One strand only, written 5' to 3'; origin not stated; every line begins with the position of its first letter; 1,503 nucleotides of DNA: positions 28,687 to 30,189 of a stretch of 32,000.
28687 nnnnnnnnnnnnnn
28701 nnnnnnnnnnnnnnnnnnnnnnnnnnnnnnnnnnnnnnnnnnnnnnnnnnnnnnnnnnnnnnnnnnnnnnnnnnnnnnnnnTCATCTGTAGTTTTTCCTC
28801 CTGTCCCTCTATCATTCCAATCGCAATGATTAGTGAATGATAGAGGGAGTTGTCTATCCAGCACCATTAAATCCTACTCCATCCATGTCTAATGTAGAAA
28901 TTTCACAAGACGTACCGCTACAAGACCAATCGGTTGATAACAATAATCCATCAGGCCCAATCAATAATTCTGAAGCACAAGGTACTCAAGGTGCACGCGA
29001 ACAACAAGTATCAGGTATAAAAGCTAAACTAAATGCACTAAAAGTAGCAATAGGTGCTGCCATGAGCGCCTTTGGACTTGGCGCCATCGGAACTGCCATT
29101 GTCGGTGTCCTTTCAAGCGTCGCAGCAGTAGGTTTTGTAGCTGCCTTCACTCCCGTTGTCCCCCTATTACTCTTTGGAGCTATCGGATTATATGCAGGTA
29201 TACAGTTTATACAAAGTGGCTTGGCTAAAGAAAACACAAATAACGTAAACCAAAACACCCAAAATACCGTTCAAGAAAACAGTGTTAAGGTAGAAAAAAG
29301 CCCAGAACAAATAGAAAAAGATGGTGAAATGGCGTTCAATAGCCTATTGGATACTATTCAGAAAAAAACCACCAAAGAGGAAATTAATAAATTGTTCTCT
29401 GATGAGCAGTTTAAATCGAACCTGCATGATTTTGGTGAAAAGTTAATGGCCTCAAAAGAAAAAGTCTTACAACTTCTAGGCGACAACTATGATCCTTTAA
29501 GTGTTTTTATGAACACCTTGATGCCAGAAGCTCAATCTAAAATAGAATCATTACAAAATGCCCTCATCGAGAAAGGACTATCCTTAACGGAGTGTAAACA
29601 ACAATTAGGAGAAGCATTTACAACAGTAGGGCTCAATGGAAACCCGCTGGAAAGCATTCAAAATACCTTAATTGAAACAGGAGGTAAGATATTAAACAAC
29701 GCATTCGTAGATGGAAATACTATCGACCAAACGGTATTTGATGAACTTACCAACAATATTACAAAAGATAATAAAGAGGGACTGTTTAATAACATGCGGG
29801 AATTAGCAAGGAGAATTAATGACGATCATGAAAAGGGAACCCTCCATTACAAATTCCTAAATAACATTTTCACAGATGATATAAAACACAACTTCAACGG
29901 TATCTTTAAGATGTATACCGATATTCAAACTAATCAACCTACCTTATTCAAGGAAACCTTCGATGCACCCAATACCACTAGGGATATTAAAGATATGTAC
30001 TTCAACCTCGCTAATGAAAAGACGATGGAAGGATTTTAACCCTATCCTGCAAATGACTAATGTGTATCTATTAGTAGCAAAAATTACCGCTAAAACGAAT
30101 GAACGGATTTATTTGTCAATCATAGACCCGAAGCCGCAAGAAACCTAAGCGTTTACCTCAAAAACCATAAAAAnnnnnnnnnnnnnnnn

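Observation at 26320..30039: Paralogous bilobed-hydrophobic-domain proteins flank a class II T3S chaperone directly downstream of sigma-28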

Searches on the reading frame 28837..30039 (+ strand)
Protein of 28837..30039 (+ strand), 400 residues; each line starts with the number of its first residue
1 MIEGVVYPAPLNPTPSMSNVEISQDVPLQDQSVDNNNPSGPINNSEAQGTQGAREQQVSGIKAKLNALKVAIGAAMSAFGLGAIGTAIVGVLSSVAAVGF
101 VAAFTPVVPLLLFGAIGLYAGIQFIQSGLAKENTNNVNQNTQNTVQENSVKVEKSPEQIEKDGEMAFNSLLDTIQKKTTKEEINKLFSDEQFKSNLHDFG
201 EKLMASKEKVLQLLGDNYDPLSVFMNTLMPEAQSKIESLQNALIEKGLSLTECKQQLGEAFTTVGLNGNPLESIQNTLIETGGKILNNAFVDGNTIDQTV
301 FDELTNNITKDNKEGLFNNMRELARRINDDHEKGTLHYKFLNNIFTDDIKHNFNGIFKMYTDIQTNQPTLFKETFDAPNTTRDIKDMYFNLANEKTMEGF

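Call 3: search_protein_families(library=pfam, proteins=[window:28837-30039:+], max_evalue=1)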
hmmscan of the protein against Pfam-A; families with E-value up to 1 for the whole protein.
window:28837-30039:+ (400 aa): 7 families
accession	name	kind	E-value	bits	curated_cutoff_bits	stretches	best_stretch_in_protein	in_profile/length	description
PF07966.17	A1_Propeptide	-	0.029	14.7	20.5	0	235-248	6-19/27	A1 Propeptide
PF07332.16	Phage_holin_3_6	-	0.036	14.6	28.4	1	55-127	25-96/116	Putative Actinobacterial Holin-X, holin superfamily III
PF17511.7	Mobilization_B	-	0.078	13.8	27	1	209-263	11-65/136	Mobilization protein B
PF07611.17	DUF1574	-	0.12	12.1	29.1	1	128-237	197-283/342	Protein of unknown function (DUF1574)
PF22694.1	CtpB_N-like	-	0.13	13.2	27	1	111-160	1-49/85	Activating protease CtpB N-terminal domain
PF12537.13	GPHR_N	-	0.14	12.7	22.1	1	81-141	11-54/68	The Golgi pH Regulator (GPHR) Family N-terminal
PF13858.11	DUF4199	-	0.43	11.4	32.3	0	99-162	66-131/165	Protein of unknown function (DUF4199)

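Call 4: search_protein_families(library=ncbifam, proteins=[window:28837-30039:+], max_evalue=1)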
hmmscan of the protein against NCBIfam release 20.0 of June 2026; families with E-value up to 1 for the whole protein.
window:28837-30039:+ (400 aa): 2 families
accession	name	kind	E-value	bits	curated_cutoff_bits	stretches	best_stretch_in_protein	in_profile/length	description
TIGR02818.1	adh_III_F_hyde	equivalog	0.1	11.6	543.95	1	59-90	172-203/368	S-(hydroxymethyl)glutathione dehydrogenase/class III alcohol dehydrogenase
NF040963.1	MamI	equivalog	0.11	12.3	80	1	79-137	6-64/69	magnetosome protein MamI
